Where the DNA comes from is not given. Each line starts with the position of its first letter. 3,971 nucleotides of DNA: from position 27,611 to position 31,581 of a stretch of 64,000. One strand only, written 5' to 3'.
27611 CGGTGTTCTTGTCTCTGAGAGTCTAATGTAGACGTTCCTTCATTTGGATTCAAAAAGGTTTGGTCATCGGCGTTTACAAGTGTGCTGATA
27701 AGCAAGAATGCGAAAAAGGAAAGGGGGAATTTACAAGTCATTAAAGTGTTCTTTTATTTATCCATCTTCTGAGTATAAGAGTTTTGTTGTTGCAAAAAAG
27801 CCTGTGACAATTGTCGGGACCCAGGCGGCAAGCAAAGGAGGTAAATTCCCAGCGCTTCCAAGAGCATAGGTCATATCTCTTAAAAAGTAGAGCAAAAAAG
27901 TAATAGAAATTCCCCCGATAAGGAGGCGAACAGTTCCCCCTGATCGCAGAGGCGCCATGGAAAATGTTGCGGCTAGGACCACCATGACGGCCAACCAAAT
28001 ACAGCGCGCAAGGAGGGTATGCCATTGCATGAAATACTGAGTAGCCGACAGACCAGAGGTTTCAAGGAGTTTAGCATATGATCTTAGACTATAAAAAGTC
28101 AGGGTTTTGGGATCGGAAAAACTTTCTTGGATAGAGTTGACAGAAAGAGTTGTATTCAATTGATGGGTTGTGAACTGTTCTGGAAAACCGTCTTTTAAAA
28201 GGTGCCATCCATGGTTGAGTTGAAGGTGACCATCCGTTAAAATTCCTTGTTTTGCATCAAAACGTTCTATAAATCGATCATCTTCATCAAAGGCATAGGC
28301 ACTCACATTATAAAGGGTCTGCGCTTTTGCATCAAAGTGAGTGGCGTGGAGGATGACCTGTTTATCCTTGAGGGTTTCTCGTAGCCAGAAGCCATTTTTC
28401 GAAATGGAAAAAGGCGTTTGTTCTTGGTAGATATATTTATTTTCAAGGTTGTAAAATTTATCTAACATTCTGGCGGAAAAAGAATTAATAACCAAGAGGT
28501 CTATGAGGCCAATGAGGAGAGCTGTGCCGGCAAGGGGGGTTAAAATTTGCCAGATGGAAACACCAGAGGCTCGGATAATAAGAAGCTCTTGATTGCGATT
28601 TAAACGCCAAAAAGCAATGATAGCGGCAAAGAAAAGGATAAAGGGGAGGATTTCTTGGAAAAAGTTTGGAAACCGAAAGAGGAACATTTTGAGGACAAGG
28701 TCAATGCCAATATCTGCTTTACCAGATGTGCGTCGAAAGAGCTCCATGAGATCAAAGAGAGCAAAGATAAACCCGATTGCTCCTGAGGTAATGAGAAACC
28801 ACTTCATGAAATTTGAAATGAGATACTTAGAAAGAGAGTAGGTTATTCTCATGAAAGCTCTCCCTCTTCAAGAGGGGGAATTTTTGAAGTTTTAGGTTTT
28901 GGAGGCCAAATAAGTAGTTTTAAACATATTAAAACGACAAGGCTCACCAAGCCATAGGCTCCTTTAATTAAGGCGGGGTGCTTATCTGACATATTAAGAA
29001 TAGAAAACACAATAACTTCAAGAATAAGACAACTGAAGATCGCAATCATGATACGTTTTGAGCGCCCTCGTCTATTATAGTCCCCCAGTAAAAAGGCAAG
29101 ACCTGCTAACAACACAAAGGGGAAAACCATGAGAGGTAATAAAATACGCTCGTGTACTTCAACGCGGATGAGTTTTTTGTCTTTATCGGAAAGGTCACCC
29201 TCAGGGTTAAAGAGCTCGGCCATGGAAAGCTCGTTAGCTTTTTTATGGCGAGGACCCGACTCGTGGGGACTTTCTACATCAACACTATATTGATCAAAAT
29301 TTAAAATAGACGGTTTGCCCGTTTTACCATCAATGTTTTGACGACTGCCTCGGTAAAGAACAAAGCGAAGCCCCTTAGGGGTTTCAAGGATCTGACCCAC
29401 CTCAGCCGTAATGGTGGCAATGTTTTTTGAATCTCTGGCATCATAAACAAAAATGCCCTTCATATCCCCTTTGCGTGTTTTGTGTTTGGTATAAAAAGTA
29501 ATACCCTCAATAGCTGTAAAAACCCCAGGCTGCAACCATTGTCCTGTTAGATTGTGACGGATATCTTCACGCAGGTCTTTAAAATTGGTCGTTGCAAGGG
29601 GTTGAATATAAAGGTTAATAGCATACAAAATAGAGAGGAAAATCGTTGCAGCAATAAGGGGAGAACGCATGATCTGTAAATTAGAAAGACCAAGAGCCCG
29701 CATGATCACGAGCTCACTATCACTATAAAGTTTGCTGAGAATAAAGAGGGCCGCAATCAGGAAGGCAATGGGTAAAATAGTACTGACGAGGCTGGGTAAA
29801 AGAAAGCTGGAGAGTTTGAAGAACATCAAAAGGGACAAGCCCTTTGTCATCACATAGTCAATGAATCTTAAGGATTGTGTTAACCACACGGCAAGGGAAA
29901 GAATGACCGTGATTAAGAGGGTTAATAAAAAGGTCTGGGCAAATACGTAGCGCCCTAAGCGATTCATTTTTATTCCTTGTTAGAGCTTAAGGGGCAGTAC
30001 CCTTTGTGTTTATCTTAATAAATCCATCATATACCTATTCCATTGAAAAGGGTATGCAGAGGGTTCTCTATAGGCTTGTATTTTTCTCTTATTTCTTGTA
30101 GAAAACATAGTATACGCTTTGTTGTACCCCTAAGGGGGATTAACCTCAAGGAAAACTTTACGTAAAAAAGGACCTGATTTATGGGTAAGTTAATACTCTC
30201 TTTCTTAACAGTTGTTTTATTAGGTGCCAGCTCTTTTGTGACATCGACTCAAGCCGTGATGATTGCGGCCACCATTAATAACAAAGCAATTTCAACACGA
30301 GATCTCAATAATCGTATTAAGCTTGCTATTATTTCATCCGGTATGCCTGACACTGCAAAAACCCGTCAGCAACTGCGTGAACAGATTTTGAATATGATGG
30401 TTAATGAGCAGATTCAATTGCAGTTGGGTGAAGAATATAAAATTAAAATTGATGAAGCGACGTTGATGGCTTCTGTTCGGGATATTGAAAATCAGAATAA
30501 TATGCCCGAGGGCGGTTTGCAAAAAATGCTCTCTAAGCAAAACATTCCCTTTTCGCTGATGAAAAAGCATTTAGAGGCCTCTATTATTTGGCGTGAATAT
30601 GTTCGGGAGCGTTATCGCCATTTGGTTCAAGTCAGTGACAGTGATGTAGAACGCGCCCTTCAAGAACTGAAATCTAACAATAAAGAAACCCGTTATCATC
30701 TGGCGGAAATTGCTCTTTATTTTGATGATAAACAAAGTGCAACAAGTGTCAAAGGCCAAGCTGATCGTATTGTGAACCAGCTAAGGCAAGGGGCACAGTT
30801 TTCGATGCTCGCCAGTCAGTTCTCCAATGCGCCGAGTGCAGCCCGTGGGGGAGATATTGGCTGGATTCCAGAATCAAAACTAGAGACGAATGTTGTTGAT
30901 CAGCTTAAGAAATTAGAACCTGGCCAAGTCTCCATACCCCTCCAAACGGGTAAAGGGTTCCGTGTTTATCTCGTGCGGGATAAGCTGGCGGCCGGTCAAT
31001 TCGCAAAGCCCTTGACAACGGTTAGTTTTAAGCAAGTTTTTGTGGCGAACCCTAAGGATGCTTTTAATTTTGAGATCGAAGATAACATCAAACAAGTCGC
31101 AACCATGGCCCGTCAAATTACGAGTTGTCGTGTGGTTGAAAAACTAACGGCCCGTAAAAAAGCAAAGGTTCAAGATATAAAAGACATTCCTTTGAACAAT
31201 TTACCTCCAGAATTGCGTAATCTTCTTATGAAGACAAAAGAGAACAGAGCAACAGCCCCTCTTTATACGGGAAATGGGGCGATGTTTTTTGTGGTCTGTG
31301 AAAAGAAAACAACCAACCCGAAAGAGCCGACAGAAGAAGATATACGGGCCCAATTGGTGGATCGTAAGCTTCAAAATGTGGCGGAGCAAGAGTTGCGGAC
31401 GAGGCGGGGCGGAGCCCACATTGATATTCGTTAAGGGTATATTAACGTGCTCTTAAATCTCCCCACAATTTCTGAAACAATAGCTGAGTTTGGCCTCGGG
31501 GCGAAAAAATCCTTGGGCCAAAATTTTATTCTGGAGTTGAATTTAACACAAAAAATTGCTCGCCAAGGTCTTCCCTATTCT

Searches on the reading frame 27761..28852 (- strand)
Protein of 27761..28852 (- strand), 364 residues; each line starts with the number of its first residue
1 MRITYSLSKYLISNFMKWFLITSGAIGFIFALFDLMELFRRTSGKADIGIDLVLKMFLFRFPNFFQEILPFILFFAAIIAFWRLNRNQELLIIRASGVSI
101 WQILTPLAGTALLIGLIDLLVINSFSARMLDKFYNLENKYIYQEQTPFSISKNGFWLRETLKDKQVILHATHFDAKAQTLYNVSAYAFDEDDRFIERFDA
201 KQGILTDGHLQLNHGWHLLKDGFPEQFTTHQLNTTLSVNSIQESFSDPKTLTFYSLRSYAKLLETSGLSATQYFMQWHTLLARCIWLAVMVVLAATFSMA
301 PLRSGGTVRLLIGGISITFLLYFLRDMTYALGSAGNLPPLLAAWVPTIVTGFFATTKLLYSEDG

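Call 17: search_protein_families(library=ncbifam, proteins=[window:27761-28852:-], max_evalue=0.00001)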
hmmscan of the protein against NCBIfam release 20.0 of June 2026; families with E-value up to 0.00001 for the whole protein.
window:27761-28852:- (364 aa): 2 families
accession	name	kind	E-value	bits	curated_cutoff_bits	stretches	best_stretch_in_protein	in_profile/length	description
TIGR04408.1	LptG_lptG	equivalog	7.5e-72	241.9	240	1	7-359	2-349/351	LPS export ABC transporter permease LptG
TIGR04407.1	LptF_YjgP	equivalog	6e-27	94.3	230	1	7-355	2-342/347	LPS export ABC transporter permease LptF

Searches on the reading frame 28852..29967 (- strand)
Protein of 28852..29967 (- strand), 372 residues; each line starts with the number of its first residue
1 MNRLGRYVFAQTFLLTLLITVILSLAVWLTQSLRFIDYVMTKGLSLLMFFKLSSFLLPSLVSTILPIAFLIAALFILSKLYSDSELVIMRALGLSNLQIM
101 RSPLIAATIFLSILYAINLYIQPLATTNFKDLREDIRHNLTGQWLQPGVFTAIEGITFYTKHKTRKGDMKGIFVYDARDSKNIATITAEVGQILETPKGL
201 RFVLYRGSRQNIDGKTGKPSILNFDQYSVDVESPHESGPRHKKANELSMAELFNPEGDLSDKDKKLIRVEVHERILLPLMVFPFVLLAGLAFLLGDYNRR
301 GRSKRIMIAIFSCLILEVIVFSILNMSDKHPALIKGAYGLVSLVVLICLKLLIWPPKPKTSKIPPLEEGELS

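Call 17: search_protein_families(library=ncbifam, proteins=[window:28852-29967:-], max_evalue=0.00001)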
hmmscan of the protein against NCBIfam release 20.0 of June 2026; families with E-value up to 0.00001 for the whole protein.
window:28852-29967:- (372 aa): 2 families
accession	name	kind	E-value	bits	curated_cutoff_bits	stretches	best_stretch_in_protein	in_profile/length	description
TIGR04407.1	LptF_YjgP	equivalog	4.5e-72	242.7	230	1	4-352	2-345/347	LPS export ABC transporter permease LptF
TIGR04408.1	LptG_lptG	equivalog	3.6e-30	104.8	240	1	4-325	2-320/351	LPS export ABC transporter permease LptG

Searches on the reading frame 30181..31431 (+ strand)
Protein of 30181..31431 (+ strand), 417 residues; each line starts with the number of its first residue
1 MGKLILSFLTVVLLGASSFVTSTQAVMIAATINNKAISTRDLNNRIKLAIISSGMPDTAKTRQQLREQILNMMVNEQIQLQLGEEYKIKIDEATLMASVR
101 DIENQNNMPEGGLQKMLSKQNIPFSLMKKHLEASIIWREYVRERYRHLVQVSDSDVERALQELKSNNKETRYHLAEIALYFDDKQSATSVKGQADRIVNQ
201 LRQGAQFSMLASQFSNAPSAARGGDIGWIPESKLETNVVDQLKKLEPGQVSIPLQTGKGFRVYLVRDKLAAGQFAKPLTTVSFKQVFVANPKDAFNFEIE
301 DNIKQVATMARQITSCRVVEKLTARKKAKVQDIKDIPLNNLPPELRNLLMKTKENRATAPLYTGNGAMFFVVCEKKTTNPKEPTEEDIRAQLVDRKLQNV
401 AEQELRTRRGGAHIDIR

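Call 17: search_protein_families(library=ncbifam, proteins=[window:30181-31431:+], max_evalue=0.00001)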
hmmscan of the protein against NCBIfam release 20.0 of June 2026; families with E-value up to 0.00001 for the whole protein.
window:30181-31431:+ (417 aa): 7 families
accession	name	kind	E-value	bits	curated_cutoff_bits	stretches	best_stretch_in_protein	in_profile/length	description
NF008038.0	PRK10770.1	equivalog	6.6e-29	101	394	1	9-416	9-425/431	peptidylprolyl isomerase SurA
NF000809.0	PRK00059.1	equivalog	4.8e-19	68.9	303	1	56-270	76-289/336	peptidylprolyl isomerase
TIGR02933.1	nifM_nitrog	equivalog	1.3e-11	44.9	168.2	1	61-264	23-216/256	nitrogen fixation protein NifM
NF008054.0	PRK10788.1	equivalog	9.4e-10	37.8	493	1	190-281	280-369/626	peptidylprolyl isomerase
NF002827.0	PRK03002.1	equivalog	6.3e-09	35.3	343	1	191-268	147-225/285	peptidylprolyl isomerase PrsA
NF002824.0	PRK02998.1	subfamily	9.8e-08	31.7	360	0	194-270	148-225/283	peptidylprolyl isomerase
NF002846.0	PRK03095.1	equivalog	1.5e-07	31.2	361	1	193-275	145-229/287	peptidylprolyl isomerase PrsA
